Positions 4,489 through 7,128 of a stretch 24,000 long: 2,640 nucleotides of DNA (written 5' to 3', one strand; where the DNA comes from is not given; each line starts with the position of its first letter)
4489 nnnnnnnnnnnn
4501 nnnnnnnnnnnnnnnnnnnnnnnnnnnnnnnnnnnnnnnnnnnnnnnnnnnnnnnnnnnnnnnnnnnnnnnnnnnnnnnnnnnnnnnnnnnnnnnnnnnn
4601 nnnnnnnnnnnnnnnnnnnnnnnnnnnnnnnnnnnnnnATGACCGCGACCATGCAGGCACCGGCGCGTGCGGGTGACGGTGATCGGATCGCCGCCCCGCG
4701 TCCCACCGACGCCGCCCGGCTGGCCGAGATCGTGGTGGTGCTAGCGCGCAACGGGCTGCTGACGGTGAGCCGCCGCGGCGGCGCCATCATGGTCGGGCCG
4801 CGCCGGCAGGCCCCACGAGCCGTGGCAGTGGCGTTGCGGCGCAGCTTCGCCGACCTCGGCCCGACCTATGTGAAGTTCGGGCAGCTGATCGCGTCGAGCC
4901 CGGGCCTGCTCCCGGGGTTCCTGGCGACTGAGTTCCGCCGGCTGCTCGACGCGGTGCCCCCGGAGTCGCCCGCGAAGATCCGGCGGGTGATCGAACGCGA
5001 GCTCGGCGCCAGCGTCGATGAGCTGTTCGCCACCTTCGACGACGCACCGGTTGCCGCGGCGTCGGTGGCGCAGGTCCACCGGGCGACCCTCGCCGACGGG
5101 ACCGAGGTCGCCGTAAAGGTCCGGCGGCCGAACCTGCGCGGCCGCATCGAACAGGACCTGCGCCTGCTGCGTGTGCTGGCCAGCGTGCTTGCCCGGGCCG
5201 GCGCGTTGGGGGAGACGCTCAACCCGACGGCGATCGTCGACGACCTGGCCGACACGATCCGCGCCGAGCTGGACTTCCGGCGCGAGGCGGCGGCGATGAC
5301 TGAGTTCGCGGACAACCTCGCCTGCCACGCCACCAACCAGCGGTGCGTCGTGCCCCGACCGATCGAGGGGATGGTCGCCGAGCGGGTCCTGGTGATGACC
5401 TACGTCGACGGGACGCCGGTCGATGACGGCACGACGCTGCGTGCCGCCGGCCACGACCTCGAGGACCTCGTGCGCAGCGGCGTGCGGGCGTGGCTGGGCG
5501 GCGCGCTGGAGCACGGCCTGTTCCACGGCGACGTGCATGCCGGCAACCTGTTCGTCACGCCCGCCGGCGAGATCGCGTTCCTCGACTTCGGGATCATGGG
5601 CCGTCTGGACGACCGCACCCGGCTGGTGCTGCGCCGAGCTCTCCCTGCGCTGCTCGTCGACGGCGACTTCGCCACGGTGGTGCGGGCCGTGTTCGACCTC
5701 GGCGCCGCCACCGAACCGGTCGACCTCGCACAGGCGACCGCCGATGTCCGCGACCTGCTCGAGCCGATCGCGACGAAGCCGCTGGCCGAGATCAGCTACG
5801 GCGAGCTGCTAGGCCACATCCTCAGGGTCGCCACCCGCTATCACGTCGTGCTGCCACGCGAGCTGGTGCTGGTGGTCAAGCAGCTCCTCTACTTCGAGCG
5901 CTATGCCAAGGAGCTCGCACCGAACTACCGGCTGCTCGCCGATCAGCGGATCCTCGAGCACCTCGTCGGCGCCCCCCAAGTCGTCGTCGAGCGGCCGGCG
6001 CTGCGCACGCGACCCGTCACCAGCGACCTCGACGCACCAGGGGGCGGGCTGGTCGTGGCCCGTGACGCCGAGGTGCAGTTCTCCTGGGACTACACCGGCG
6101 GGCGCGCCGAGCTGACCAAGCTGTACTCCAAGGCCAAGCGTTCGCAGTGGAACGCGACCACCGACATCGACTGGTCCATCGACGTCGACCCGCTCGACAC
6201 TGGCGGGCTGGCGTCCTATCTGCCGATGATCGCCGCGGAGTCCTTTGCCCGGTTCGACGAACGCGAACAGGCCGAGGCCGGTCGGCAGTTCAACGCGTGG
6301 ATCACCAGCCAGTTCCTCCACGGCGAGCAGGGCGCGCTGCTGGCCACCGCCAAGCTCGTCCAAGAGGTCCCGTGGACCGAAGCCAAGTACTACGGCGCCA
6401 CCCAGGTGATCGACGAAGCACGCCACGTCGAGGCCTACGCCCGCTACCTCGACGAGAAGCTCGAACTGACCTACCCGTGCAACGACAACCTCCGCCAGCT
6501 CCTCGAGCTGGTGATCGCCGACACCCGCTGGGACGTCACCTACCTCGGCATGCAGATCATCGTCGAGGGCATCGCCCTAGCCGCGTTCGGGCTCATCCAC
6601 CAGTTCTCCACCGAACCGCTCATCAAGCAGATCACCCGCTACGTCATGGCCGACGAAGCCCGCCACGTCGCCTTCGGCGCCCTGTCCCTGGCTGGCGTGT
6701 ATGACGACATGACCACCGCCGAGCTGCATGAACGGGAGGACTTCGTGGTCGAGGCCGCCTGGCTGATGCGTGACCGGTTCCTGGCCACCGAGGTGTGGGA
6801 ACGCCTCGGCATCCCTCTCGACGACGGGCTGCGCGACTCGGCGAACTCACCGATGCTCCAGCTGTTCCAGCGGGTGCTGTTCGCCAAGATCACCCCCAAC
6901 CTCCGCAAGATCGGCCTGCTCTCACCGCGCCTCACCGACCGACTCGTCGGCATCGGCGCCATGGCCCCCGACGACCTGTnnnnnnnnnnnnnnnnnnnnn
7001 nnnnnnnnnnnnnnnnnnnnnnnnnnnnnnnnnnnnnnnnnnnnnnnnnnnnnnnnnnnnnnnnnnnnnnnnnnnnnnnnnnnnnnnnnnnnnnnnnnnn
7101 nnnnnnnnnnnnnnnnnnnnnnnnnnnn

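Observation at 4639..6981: UbiB/ABC1 atypical kinase covalently fused to a diiron ferritin-like (R2/AurF/Coq7-type chemistry) domain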

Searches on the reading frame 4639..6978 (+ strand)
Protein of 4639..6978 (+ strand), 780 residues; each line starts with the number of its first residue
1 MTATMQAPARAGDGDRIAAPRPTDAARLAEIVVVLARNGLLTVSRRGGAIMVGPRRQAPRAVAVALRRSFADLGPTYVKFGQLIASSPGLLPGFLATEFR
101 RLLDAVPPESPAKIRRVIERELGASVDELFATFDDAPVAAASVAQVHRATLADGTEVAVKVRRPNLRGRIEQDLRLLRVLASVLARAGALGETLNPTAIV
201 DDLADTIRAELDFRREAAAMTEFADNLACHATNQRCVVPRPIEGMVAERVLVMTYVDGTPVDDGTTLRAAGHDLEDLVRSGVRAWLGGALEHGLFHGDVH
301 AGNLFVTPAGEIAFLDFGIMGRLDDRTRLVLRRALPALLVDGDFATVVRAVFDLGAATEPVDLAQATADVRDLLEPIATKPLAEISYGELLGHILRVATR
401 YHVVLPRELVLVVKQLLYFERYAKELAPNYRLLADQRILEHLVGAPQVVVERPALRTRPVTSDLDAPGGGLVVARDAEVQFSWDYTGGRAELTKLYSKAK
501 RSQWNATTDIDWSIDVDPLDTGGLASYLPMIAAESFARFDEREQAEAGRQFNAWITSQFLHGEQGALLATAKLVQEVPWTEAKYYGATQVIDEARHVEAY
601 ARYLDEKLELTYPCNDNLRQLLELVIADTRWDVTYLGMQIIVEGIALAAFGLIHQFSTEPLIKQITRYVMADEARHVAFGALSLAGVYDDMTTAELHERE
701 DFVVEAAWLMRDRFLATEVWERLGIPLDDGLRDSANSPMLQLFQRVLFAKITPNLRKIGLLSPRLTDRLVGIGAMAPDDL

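Call 3: search_protein_families(library=pfam, proteins=[window:4639-6978:+], max_evalue=1)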
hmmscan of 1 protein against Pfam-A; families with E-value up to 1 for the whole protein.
window:4639-6978:+ (780 aa): 7 families
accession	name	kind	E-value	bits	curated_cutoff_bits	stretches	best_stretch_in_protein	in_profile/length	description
PF03109.22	ABC1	-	1.1e-67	228.2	22.9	1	102-349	2-242/244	ABC1 atypical kinase-like domain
PF11583.14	AurF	-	1.1e-13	51.4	29.6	1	492-759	8-282/282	P-aminobenzoate N-oxygenase AurF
PF01636.29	APH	-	3.2e-06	27.5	23.2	1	145-320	13-197/239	Phosphotransferase enzyme family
PF01163.29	RIO1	-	0.00038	20.6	22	1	218-318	54-149/187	RIO domain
PF12277.13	DUF3618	-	0.0019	18.8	24.9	0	109-131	2-27/47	Protein of unknown function (DUF3618)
PF11266.14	Ald_deCOase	-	0.013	15.8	28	1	600-692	60-153/218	Long-chain fatty aldehyde decarbonylase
PF00268.27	Ribonuc_red_sm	-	0.015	15.1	33.6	1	570-696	69-215/281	Ribonucleotide reductase, small chain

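Call 4: search_protein_families(library=ncbifam, proteins=[window:4639-6978:+], max_evalue=1)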
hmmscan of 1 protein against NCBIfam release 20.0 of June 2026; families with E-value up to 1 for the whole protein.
window:4639-6978:+ (780 aa): 12 families
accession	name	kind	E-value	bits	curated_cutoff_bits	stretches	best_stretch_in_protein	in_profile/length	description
TIGR01982.1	UbiB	equivalog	1.5e-106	356.6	487.55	1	27-433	3-415/436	2-polyprenylphenol 6-hydroxylase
NF003404.0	PRK04750.1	equivalog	8.4e-83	278.8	667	1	30-432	21-422/529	ubiquinone biosynthesis regulatory protein kinase UbiB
NF050082.1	ATPase_MABP1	exception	1.6e-30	106.3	800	1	101-356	92-337/435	macrolide-binding ATPase MABP-1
NF006200.0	PRK08326.1-3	equivalog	6.1e-10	38.8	194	1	493-682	32-222/321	R2-like ligand-binding oxidase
NF011463.0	PRK14879.1-4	equivalog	3.6e-05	23.3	188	1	229-319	73-159/237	Kae1-associated kinase Bud32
NF011462.0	PRK14879.1-3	equivalog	0.00074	19.3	174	1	232-319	50-127/192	Kae1-associated kinase Bud32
TIGR03724.2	arch_bud32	equivalog_domain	0.0015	18.1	125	1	234-320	51-131/193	KEOPS complex kinase/ATPase Bud32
NF038151.1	lanthi_synth_III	equivalog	0.0032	15.9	575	1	281-331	344-394/833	class III lanthionine synthetase LanKC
NF033483.0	PknB_PASTA_kin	equivalog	0.006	15.7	450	1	213-321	54-155/563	Stk1 family PASTA domain-containing Ser/Thr kinase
NF011461.0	PRK14879.1-2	equivalog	0.0066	16.2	372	1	236-325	65-151/225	Kae1-associated kinase Bud32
NF006198.0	PRK08326.1-1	subfamily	0.0067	15.7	274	0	549-606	61-121/308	R2-like ligand-binding oxidase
TIGR04059.1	Ald_deCOase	equivalog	0.027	14.4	222.65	1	633-691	96-153/220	aldehyde oxygenase (deformylating)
